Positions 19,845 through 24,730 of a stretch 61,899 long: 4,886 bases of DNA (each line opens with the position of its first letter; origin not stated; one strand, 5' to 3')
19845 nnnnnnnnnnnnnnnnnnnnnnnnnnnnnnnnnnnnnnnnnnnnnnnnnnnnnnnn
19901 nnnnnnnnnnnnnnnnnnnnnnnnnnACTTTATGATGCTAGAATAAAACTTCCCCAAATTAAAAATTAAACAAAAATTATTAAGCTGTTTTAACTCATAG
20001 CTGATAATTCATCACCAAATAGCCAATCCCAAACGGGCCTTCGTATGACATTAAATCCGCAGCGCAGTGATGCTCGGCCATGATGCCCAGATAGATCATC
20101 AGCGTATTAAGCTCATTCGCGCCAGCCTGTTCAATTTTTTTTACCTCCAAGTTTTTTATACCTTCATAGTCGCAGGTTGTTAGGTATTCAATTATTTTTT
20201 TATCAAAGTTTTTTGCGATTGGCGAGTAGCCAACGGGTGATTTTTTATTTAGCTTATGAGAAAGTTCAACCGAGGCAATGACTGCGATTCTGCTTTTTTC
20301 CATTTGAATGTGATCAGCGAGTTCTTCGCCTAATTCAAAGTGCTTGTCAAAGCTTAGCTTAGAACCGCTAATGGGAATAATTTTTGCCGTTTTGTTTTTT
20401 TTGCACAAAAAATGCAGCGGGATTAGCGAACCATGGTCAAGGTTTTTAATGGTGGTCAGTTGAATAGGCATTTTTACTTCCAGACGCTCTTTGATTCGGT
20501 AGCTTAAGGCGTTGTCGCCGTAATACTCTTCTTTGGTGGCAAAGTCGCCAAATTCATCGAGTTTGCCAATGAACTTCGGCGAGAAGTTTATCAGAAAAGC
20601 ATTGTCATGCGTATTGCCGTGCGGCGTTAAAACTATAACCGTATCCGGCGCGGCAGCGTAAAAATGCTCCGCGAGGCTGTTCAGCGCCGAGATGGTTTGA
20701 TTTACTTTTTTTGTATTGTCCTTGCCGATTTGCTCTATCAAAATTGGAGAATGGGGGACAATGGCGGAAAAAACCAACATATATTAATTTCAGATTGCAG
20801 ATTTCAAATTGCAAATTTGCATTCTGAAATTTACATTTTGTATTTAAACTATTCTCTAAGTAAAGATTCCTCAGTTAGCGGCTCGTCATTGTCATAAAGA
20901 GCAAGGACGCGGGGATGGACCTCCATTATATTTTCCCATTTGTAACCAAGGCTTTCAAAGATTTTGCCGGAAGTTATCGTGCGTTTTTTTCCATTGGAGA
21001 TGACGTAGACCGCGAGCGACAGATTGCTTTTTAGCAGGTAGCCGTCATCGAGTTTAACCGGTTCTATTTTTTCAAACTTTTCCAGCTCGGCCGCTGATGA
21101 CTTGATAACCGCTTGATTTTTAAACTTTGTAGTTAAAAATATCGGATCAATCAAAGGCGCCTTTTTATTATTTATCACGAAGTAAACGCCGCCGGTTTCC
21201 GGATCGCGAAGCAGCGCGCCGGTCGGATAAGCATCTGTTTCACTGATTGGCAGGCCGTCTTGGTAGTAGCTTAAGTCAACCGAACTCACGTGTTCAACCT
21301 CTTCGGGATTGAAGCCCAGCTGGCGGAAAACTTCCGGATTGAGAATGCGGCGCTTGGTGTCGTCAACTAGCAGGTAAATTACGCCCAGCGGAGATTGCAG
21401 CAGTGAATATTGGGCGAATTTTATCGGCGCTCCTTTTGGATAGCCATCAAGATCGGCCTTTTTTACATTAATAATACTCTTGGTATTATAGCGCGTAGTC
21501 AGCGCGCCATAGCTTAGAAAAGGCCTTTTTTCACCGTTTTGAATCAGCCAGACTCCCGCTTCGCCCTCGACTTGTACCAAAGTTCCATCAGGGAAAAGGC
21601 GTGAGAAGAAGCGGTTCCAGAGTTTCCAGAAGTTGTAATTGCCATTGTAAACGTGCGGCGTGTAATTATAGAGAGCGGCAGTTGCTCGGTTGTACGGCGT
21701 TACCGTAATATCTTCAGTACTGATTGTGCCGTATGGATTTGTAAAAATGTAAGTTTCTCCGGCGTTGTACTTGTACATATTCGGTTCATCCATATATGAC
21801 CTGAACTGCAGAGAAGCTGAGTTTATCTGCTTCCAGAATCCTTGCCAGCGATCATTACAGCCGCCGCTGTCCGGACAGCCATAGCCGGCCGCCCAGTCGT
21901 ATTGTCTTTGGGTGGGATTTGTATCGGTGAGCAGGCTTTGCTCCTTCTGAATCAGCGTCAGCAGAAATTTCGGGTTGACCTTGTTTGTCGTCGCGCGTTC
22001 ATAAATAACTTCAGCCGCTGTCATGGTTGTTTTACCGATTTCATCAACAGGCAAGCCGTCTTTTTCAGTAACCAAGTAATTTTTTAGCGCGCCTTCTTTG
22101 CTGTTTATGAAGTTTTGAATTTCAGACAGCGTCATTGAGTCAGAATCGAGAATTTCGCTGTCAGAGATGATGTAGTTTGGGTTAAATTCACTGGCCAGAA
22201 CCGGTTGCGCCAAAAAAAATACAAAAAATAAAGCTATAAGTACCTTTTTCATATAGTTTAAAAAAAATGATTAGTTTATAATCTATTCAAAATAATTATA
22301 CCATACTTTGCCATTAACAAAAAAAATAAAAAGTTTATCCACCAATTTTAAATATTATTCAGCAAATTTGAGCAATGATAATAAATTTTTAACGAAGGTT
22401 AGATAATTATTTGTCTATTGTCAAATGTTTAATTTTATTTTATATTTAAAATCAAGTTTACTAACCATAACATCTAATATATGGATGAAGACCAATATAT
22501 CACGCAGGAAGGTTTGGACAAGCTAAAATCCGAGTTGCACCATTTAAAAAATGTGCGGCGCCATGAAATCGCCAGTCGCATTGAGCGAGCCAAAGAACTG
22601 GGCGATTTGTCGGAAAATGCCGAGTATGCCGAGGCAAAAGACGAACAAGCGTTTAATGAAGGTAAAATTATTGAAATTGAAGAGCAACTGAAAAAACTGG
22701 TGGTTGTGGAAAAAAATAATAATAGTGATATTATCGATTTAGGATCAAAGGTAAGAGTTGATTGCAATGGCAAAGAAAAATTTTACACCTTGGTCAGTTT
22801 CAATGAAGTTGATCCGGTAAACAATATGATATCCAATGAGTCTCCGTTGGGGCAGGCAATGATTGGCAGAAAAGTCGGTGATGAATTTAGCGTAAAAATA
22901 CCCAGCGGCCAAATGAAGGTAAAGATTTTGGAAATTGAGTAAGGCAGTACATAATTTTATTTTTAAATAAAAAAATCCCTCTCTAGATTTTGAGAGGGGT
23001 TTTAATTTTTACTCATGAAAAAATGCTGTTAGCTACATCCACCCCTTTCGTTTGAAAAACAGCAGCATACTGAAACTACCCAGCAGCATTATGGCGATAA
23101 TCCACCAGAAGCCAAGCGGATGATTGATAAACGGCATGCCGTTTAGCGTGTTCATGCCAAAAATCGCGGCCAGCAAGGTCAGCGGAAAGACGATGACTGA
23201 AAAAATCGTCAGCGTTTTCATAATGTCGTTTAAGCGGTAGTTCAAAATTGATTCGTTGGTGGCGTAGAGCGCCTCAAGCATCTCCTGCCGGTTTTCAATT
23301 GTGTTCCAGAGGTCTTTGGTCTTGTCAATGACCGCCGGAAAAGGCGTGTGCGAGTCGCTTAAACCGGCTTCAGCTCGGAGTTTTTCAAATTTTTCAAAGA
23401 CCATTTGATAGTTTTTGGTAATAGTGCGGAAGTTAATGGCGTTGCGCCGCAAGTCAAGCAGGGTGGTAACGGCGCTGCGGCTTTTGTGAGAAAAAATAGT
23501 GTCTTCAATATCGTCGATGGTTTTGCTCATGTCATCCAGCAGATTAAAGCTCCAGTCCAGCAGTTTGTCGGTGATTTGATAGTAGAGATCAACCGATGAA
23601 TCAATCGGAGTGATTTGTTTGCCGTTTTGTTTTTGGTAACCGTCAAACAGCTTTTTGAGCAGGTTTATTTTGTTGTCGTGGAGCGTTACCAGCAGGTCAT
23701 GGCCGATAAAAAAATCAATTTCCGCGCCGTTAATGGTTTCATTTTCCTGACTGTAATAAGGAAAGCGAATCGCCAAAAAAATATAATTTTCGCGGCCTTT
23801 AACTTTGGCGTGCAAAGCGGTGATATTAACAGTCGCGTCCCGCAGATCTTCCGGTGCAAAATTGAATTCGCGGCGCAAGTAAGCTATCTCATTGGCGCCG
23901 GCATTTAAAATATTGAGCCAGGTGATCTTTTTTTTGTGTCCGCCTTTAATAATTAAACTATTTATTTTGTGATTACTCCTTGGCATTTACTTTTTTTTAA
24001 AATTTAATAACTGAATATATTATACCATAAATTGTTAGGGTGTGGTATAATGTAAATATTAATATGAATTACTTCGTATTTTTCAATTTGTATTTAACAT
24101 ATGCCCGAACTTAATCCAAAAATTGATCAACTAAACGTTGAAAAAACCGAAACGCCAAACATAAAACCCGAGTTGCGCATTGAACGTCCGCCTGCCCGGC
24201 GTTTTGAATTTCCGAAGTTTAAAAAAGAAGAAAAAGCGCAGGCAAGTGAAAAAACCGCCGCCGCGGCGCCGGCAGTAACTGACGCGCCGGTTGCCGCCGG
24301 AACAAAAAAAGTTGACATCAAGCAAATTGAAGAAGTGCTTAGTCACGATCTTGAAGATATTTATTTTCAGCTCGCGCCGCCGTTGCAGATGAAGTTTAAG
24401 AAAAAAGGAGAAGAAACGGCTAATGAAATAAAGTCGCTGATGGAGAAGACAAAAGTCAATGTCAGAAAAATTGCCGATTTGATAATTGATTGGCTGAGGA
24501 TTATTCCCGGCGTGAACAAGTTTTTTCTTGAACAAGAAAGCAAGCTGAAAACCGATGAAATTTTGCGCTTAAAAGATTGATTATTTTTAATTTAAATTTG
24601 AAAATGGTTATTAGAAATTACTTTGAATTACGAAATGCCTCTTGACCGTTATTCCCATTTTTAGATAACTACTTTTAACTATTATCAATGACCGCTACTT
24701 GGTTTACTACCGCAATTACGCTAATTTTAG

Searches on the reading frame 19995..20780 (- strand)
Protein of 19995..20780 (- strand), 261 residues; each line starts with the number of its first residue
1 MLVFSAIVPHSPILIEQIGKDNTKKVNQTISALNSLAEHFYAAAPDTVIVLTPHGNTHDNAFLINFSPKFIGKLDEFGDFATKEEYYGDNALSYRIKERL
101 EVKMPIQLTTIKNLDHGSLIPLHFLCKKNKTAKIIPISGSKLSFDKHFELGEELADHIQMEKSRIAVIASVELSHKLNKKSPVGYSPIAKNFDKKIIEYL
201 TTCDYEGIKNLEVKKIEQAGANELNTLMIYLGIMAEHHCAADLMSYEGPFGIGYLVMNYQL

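Call 42: search_protein_families(library=pfam, proteins=[window:19995-20780:-], max_evalue=0.001)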
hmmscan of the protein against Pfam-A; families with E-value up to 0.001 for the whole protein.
window:19995-20780:- (261 aa): 2 families
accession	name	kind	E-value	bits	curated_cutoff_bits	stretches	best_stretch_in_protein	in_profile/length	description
PF02900.23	LigB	-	2.1e-34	119.3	26.3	1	7-256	4-268/269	Catalytic LigB subunit of aromatic ring-opening dioxygenase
PF01875.22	Memo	-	5.1e-07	29.6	27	1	115-214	121-218/269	Memo-like protein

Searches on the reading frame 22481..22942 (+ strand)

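Call 42: search_protein_families(library=pfam, proteins=[window:22481-22942:+], max_evalue=0.001)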
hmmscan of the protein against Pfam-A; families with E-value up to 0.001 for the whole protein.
window:22481-22942:+ (153 aa): 2 families
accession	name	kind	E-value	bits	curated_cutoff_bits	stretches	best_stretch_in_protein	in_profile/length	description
PF03449.20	GreA_GreB_N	-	3.4e-26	91.7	24.5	1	6-75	2-71/71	Transcription elongation factor, N-terminal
PF01272.25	GreA_GreB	-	1.1e-22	80.2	26.9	1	82-153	3-76/77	Transcription elongation factor, GreA/GreB, C-term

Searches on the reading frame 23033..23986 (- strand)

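Call 43: search_protein_families(library=pfam, proteins=[window:23033-23986:-], max_evalue=0.001)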
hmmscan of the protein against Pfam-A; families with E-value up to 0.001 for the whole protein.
window:23033-23986:- (317 aa): 1 family
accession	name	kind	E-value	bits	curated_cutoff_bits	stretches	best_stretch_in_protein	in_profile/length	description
PF01544.23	CorA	-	3.7e-46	158.2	27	1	19-313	2-292/292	CorA-like Mg2+ transporter protein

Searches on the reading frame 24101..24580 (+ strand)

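Call 43: search_protein_families(library=pfam, proteins=[window:24101-24580:+], max_evalue=0.001)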
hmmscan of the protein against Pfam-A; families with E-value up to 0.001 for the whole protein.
window:24101-24580:+ (159 aa): 0 families

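Call 60: search_protein_families(library=pfam, proteins=[window:24101-24580:+], max_evalue=0.01)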
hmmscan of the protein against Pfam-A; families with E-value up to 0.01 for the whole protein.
window:24101-24580:+ (159 aa): 1 family
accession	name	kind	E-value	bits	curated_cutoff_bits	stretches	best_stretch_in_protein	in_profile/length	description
PF08328.16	ASL_C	-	0.009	16.5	35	0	65-128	31-93/115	Adenylosuccinate lyase C-terminal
